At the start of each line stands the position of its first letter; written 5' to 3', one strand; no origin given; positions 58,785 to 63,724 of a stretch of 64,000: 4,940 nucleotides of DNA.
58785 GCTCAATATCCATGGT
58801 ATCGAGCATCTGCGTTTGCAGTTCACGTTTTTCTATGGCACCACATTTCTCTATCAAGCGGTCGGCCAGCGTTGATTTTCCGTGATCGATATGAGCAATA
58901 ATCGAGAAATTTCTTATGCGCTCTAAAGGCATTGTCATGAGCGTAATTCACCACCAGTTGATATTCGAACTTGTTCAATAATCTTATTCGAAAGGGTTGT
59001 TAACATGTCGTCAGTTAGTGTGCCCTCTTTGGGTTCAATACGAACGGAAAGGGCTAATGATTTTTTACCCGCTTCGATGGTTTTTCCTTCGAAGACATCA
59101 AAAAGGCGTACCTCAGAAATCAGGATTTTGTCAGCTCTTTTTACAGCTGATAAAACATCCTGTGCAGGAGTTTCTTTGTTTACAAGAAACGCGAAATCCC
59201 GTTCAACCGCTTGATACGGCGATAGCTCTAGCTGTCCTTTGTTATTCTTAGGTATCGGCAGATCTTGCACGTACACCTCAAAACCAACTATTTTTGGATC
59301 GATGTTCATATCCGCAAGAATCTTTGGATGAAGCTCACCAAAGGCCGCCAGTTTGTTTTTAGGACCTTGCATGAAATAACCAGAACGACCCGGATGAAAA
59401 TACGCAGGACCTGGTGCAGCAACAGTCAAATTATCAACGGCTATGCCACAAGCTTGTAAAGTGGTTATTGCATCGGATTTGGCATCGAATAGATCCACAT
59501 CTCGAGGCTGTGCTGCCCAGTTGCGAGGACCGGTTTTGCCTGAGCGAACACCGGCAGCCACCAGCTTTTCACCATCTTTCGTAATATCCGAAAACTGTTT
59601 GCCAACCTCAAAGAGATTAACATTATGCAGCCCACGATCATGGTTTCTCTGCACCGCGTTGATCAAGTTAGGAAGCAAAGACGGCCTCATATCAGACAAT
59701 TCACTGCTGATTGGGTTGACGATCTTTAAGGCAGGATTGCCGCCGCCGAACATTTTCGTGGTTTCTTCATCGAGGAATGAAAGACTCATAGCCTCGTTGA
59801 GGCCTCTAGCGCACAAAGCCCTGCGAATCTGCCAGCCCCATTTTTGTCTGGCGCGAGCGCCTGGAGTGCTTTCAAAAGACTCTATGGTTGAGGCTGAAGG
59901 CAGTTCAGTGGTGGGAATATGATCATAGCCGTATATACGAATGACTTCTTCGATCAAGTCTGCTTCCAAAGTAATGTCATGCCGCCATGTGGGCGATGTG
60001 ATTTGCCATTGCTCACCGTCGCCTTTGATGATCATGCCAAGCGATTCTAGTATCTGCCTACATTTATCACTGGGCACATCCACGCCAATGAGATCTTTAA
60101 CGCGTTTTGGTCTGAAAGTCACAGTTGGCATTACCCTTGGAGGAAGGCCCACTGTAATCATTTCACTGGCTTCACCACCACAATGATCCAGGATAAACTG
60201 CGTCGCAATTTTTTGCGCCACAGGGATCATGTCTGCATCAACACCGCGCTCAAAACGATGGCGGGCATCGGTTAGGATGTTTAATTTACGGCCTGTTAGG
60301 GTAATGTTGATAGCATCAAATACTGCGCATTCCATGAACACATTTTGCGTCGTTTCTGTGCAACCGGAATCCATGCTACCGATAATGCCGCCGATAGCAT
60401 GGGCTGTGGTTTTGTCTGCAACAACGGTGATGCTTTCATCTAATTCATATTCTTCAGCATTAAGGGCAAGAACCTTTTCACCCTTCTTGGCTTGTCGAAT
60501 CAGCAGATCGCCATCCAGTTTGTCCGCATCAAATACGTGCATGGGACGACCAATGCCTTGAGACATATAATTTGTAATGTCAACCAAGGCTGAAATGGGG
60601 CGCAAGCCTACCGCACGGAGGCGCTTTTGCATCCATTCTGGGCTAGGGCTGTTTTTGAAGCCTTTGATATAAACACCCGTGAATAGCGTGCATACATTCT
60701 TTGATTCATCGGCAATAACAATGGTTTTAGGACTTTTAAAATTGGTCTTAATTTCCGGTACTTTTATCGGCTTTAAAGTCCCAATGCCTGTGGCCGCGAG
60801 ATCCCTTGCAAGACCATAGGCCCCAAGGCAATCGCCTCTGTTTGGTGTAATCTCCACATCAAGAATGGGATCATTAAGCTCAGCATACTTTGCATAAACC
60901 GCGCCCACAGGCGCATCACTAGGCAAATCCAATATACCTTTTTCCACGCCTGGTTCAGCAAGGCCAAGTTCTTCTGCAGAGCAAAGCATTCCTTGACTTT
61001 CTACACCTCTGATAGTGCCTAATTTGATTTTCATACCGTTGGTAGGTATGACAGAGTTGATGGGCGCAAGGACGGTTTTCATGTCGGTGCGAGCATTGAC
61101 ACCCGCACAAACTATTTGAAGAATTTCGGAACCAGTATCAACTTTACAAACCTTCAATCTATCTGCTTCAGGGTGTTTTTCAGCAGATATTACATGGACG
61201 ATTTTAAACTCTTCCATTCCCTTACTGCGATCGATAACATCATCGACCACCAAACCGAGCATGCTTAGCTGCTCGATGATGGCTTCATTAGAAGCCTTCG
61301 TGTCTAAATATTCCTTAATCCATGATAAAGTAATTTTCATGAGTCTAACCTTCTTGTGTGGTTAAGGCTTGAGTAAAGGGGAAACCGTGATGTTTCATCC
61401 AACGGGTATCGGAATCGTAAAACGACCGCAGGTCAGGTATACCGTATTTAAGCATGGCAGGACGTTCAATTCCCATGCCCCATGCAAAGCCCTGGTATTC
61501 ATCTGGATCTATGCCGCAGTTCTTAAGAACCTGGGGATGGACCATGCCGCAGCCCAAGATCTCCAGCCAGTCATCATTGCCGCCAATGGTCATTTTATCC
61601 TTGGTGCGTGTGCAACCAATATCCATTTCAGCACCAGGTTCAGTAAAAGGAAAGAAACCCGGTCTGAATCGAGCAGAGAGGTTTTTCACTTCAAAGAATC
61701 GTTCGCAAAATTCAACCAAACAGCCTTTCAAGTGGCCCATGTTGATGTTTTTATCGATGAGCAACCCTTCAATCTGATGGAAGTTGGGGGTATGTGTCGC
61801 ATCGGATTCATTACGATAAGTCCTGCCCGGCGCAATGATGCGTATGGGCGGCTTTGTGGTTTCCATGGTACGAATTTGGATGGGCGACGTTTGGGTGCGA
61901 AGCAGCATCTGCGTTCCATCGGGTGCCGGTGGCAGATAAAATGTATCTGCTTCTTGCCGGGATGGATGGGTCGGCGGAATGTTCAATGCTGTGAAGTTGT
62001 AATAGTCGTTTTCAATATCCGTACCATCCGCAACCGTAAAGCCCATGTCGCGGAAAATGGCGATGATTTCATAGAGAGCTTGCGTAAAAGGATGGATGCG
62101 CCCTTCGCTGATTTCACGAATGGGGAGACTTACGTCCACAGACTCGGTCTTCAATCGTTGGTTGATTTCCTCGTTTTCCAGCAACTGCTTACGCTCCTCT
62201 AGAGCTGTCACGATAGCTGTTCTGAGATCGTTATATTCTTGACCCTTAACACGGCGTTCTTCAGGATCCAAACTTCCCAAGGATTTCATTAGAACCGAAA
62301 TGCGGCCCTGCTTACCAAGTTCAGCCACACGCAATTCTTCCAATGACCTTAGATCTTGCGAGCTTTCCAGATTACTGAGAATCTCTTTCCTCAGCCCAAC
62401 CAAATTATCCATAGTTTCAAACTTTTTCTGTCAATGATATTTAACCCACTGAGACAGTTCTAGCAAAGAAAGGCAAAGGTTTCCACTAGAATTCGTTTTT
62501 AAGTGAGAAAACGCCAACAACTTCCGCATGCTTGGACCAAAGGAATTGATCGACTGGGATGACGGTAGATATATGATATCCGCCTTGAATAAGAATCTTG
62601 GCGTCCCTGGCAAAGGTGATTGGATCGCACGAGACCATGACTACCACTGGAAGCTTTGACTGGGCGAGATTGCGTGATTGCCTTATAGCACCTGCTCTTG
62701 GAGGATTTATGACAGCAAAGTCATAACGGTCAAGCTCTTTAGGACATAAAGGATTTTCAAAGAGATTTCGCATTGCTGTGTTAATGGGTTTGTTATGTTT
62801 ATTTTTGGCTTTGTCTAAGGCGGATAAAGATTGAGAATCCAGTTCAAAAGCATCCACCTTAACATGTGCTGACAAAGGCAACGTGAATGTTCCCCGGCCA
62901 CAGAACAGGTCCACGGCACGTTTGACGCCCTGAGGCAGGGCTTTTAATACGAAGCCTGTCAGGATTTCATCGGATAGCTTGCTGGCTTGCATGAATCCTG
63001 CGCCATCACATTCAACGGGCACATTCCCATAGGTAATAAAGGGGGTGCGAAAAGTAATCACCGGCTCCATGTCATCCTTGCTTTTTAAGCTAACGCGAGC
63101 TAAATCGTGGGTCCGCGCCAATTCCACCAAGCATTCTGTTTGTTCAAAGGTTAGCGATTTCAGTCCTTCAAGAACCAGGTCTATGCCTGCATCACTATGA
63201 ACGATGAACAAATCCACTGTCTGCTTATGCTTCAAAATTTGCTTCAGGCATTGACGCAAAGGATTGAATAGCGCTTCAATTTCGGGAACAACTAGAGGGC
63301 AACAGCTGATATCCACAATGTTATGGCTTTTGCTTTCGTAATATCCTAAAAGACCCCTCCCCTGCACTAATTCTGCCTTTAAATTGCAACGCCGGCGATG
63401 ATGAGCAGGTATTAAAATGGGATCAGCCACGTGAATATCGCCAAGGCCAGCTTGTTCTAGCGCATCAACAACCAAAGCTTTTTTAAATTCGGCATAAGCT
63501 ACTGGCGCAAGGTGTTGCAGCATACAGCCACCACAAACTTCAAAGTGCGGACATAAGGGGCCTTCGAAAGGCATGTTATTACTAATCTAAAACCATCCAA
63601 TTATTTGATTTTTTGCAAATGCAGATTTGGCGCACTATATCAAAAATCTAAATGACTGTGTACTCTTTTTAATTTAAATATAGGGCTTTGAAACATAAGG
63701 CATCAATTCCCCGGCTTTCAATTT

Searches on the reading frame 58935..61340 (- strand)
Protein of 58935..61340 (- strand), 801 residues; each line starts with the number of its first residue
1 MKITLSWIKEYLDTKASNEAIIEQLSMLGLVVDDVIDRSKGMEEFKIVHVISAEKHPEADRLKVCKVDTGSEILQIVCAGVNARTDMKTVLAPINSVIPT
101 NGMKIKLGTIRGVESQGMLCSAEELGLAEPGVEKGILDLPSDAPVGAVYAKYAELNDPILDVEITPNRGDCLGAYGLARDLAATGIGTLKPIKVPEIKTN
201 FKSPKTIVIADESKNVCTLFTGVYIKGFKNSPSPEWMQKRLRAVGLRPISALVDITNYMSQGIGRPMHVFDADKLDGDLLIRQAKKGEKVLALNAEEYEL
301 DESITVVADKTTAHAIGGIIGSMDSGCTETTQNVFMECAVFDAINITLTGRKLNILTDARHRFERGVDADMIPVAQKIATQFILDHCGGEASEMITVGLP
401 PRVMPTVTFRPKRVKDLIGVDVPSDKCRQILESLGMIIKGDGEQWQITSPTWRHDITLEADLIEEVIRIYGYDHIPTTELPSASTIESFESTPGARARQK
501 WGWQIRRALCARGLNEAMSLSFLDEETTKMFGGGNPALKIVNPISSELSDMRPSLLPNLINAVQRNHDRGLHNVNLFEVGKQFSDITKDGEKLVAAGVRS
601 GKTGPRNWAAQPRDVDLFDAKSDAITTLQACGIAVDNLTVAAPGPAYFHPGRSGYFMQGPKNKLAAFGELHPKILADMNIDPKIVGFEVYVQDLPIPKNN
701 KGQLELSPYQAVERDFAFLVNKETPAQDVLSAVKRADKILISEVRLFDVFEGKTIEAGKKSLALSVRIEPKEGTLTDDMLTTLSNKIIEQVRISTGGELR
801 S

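Call 15: search_protein_families(library=pfam, proteins=[window:58935-61340:-], max_evalue=0.001)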
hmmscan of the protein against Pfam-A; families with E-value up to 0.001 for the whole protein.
window:58935-61340:- (801 aa): 5 families
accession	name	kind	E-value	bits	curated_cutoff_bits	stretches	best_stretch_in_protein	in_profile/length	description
PF03483.22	B3_4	-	3.2e-61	206.4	29.3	1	217-388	2-174/174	B3/4 domain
PF17759.6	tRNA_synthFbeta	-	6.1e-43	147.2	22.4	1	485-690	4-213/214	Phenylalanyl tRNA synthetase beta chain CLM domain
PF03484.21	B5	-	3.7e-25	88.3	28.6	1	407-472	1-67/67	tRNA synthetase B5 domain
PF03147.19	FDX-ACB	-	1.2e-23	83.8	31.1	1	707-800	1-94/94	Ferredoxin-fold anticodon binding domain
PF01588.26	tRNA_bind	-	1.3e-20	73.8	27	1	46-147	2-95/96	Putative tRNA binding domain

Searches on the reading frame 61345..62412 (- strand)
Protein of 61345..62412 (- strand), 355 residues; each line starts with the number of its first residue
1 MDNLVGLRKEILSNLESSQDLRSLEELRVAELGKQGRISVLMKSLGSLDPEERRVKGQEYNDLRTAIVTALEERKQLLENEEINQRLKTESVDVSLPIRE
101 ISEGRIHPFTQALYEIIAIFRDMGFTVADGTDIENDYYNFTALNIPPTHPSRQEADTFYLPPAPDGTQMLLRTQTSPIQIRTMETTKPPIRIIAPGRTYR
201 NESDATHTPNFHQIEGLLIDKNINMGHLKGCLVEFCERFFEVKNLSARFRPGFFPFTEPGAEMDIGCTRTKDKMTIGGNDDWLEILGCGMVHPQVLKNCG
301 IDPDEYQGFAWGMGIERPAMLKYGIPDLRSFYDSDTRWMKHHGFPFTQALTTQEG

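Call 15: search_protein_families(library=pfam, proteins=[window:61345-62412:-], max_evalue=0.001)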
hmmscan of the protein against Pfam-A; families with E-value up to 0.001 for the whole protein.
window:61345-62412:- (355 aa): 2 families
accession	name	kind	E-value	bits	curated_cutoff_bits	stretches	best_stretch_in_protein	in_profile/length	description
PF01409.25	tRNA-synt_2d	-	1.6e-97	326.3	19.8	1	92-341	2-245/246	tRNA synthetases class II core domain (F)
PF02912.23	Phe_tRNA-synt_N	-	8e-20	71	22.3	1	19-87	1-69/69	Aminoacyl tRNA synthetase class II, N-terminal domain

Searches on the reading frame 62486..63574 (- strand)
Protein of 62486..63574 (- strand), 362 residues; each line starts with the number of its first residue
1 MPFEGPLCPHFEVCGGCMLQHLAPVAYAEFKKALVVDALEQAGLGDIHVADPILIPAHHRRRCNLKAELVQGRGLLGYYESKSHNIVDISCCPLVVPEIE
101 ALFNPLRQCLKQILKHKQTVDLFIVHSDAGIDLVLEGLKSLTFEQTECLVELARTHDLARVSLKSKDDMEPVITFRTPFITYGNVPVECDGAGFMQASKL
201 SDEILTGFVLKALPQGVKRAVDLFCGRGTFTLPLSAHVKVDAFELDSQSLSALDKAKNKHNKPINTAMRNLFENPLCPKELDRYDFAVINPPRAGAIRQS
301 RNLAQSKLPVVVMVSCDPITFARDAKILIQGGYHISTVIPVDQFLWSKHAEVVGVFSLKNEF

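Call 15: search_protein_families(library=pfam, proteins=[window:62486-63574:-], max_evalue=0.001)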
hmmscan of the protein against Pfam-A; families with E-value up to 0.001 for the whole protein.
window:62486-63574:- (362 aa): 2 families
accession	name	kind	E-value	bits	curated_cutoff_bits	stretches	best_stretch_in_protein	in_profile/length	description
PF05958.17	tRNA_U5-meth_tr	-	9e-10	38.5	23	1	207-356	192-353/357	tRNA (Uracil-5-)-methyltransferase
PF05175.20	MTS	-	6.1e-05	23.2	23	1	206-299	20-114/170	Methyltransferase small domain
